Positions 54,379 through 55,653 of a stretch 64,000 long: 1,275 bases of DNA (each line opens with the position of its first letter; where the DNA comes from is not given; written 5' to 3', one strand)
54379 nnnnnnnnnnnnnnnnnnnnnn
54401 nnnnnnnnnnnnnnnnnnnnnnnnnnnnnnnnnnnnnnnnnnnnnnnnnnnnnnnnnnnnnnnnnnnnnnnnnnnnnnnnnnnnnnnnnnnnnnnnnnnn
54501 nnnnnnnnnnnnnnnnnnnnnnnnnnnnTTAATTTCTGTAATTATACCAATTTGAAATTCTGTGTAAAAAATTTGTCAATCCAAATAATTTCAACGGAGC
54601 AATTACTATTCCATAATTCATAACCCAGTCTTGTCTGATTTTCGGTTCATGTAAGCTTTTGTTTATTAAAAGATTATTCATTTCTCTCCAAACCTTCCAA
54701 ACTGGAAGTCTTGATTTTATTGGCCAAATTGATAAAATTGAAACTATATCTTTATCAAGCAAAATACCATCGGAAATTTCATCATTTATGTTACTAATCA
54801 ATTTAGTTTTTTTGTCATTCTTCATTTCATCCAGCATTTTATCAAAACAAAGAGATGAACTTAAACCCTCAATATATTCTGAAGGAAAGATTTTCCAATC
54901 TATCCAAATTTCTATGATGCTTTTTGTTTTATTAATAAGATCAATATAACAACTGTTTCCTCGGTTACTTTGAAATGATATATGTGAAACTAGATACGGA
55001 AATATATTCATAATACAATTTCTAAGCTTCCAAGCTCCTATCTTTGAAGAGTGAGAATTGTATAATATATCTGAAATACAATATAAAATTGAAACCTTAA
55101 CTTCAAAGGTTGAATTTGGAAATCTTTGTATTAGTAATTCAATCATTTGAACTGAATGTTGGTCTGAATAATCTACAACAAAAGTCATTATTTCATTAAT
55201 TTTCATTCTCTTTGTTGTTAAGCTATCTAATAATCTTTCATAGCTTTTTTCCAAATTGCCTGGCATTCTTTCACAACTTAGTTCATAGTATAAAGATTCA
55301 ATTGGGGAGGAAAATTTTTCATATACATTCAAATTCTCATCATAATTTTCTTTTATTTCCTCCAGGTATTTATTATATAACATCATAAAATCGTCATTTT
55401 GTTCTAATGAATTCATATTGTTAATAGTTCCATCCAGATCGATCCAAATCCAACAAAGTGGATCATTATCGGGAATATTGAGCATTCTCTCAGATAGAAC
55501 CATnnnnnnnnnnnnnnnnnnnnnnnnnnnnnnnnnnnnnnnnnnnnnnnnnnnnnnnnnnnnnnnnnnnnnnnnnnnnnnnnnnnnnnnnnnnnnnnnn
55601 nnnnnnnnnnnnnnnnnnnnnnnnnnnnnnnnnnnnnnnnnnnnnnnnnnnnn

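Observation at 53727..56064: Structured E2F-like elements: 10-bp inverted repeat between RPC5 and PHAX, and a triple tandem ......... repeat nearby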

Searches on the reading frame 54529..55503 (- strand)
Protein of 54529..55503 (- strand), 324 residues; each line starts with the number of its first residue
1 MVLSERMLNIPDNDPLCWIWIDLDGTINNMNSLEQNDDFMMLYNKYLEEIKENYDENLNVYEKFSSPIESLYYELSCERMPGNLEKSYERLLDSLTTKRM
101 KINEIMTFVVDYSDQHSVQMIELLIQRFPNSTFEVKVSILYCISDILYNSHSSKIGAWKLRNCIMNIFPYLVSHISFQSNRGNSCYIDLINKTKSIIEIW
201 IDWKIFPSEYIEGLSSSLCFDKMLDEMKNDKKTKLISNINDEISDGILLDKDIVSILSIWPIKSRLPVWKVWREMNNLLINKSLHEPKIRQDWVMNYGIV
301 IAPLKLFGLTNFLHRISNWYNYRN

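Call 12: find_homologous_proteins(query=window:54529-55503:-, max_evalue=0.00001)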
Query window:54529-55503:- (324 aa): 8 proteins with E <= 0.00001 among 870 candidates.
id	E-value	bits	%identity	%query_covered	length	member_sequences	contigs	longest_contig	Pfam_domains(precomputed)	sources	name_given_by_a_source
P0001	1.7e-210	716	98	100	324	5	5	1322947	PF04818.20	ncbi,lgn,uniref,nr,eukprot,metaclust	ncbi:unnamed protein product [Cryptosporidium hominis]|uniref:CID/ENTH/VHS domain containing protein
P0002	2.5e-184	630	86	100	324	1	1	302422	PF04818.20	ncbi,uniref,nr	ncbi:RPR domain containing [Cryptosporidium sp. chipmunk genotype I]|uniref:RPR domain containing n=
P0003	2.6e-160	551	77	99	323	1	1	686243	PF04818.20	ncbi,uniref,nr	ncbi:uncharacterized protein cubi_03375 [Cryptosporidium ubiquitum]|uniref:CID domain-containing pro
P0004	5.6e-151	521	72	99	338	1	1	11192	PF04818.20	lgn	-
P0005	1.2e-149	516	69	99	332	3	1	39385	PF04818.20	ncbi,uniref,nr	ncbi:RPR domain containing protein [Cryptosporidium canis]|uniref:RPR domain containing protein n=1 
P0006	4.1e-107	376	56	94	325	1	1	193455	PF04818.20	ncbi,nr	ncbi:CID/ENTH/VHS domain containing protein [Cryptosporidium felis]|nr:CID/ENTH/VHS domain containin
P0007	4.1e-85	304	49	96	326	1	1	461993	PF04818.20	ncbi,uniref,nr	ncbi:RPR domain containing protein [Cryptosporidium ryanae]|uniref:RPR domain containing protein n=1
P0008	1.4e-78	283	48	94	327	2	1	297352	-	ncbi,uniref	ncbi:RPR domain containing [Cryptosporidium xiaoi]|uniref:RPR domain containing n=1 Tax=Cryptosporid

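Call 14: find_encoding_contigs(protein=P0001, flank=4000, max_places=3)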
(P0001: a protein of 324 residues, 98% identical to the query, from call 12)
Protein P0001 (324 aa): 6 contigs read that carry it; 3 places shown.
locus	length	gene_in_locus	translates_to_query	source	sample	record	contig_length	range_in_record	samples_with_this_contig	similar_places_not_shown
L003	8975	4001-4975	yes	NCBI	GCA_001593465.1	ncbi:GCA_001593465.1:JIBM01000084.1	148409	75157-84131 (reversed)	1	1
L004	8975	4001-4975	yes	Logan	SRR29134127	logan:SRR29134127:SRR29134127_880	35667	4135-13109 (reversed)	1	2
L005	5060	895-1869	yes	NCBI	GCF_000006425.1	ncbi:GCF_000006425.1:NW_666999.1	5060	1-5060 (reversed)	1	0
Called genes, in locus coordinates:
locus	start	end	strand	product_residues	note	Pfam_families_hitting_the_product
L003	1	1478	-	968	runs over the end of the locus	PF02181:FH2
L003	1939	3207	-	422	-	PF13350:Y_phosphatase3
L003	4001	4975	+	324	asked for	PF04818:CID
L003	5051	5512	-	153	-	PF10258:PHAX_RNA-bd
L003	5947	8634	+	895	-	PF04801:RPC5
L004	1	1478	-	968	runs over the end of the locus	PF02181:FH2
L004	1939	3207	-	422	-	PF13350:Y_phosphatase3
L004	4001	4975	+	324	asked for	PF04818:CID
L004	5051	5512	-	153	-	PF10258:PHAX_RNA-bd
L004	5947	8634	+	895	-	PF04801:RPC5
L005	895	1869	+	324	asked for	PF04818:CID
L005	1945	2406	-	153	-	PF10258:PHAX_RNA-bd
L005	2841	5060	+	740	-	PF04801:RPC5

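Call 15: find_encoding_contigs(protein=P0002, flank=4000, max_places=2)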
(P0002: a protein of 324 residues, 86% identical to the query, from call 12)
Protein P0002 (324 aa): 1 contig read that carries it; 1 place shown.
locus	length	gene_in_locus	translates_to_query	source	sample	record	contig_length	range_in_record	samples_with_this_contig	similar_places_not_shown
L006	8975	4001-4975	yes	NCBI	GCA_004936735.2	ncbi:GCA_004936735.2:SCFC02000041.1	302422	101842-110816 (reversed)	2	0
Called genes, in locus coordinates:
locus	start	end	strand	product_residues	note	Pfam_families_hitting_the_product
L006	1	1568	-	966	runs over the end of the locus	PF02181:FH2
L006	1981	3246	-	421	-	PF13350:Y_phosphatase3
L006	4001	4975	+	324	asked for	PF04818:CID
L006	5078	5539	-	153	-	PF10258:PHAX_RNA-bd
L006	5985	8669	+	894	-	PF04801:RPC5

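Call 16: find_encoding_contigs(protein=P0003, flank=4000, max_places=2)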
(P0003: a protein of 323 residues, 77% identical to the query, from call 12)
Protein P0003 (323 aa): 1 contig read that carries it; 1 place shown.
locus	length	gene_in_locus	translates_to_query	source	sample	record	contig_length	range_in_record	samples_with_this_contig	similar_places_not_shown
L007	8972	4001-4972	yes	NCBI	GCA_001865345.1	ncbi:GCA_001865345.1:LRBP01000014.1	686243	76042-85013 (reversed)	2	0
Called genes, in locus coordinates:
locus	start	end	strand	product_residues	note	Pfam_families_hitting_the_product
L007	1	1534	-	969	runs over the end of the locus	PF02181:FH2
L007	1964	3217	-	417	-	PF13350:Y_phosphatase3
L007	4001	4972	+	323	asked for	PF04818:CID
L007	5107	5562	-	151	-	PF10258:PHAX_RNA-bd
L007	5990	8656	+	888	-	PF04801:RPC5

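Call 17: find_encoding_contigs(protein=P0004, flank=4000, max_places=2)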
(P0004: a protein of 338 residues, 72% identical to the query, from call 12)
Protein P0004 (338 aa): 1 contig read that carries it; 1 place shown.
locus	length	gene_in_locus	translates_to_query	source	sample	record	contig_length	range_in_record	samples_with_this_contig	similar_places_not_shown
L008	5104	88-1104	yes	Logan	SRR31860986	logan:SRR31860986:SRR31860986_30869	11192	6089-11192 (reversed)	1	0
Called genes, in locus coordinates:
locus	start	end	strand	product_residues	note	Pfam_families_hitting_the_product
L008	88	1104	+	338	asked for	PF04818:CID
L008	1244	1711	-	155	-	PF10258:PHAX_RNA-bd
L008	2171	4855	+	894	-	PF04801:RPC5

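Call 18: find_encoding_contigs(protein=P0005, flank=4000, max_places=2)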
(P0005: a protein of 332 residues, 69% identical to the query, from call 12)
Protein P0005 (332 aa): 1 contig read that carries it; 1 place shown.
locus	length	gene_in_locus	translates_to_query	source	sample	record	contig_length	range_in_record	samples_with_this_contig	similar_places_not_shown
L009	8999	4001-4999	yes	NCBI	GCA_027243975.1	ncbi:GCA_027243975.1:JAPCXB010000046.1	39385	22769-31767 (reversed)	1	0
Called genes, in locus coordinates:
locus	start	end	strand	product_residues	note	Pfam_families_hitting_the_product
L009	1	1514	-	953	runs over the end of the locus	PF02181:FH2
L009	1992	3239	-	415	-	PF13350:Y_phosphatase3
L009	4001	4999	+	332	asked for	PF04818:CID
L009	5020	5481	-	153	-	PF10258:PHAX_RNA-bd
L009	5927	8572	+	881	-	PF04801:RPC5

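Call 19: find_encoding_contigs(protein=P0006, flank=4000, max_places=2)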
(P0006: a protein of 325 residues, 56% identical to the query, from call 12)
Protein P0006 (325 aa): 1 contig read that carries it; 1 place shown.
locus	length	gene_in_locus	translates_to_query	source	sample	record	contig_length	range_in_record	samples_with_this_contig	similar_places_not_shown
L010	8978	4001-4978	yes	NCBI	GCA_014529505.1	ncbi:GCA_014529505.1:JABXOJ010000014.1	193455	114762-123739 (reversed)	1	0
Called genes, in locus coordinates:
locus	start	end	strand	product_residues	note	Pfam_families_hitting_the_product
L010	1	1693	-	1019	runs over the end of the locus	-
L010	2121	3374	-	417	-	PF13350:Y_phosphatase3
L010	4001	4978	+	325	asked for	PF04818:CID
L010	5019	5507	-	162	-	PF10258:PHAX_RNA-bd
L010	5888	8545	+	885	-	PF04801:RPC5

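Call 20: find_encoding_contigs(protein=P0007, flank=4000, max_places=2)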
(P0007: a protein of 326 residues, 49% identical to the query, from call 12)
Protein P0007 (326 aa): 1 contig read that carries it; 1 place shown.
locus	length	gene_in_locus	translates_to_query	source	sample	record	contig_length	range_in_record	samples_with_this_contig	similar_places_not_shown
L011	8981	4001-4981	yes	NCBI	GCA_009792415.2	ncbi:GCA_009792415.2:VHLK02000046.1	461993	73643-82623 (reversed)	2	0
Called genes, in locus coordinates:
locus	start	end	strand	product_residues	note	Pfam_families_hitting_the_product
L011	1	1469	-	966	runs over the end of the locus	PF02181:FH2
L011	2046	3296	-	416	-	PF13350:Y_phosphatase3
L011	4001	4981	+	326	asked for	PF04818:CID (weak)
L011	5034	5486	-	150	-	PF10258:PHAX_RNA-bd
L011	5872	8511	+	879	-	PF04801:RPC5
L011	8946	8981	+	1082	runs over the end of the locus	PF25173:Beta-prop_WDR3_1st, PF25174:Beta-prop_THOC3, PF23381:Beta-prop_IFT122_1st, PF23414:Beta-prop_EML_2, PF24796:WDR55, PF24807:WD40_CDC20-Fz, PF24814:WD40_Prp19, PF25175:Beta-prop_WDR5, +57 more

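Call 21: find_encoding_contigs(protein=P0008, flank=4000, max_places=2)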
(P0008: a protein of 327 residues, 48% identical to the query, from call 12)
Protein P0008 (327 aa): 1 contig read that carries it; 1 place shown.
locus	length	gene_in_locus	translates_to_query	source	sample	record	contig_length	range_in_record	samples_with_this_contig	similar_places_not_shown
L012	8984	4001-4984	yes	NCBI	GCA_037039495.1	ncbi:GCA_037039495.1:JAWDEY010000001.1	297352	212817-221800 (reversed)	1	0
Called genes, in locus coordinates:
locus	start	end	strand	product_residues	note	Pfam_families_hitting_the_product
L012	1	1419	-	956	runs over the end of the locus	PF02181:FH2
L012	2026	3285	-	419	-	PF13350:Y_phosphatase3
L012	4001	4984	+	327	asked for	-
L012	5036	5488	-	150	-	PF10258:PHAX_RNA-bd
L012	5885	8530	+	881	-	PF04801:RPC5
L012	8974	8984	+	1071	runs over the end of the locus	PF24807:WD40_CDC20-Fz, PF25173:Beta-prop_WDR3_1st, PF25174:Beta-prop_THOC3, PF25175:Beta-prop_WDR5, PF23381:Beta-prop_IFT122_1st, PF23414:Beta-prop_EML_2, PF24796:WDR55, PF24807:WD40_CDC20-Fz, +55 more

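Call 45: search_protein_families(library=pfam, proteins=[window:54529-55503:-], max_evalue=0.0001)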
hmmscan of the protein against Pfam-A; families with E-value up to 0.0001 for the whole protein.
window:54529-55503:- (324 aa): 1 family
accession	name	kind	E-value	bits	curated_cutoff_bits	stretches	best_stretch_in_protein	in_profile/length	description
PF04818.19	CID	-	1.5e-10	41.8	23.9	1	88-213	3-119/120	CID domain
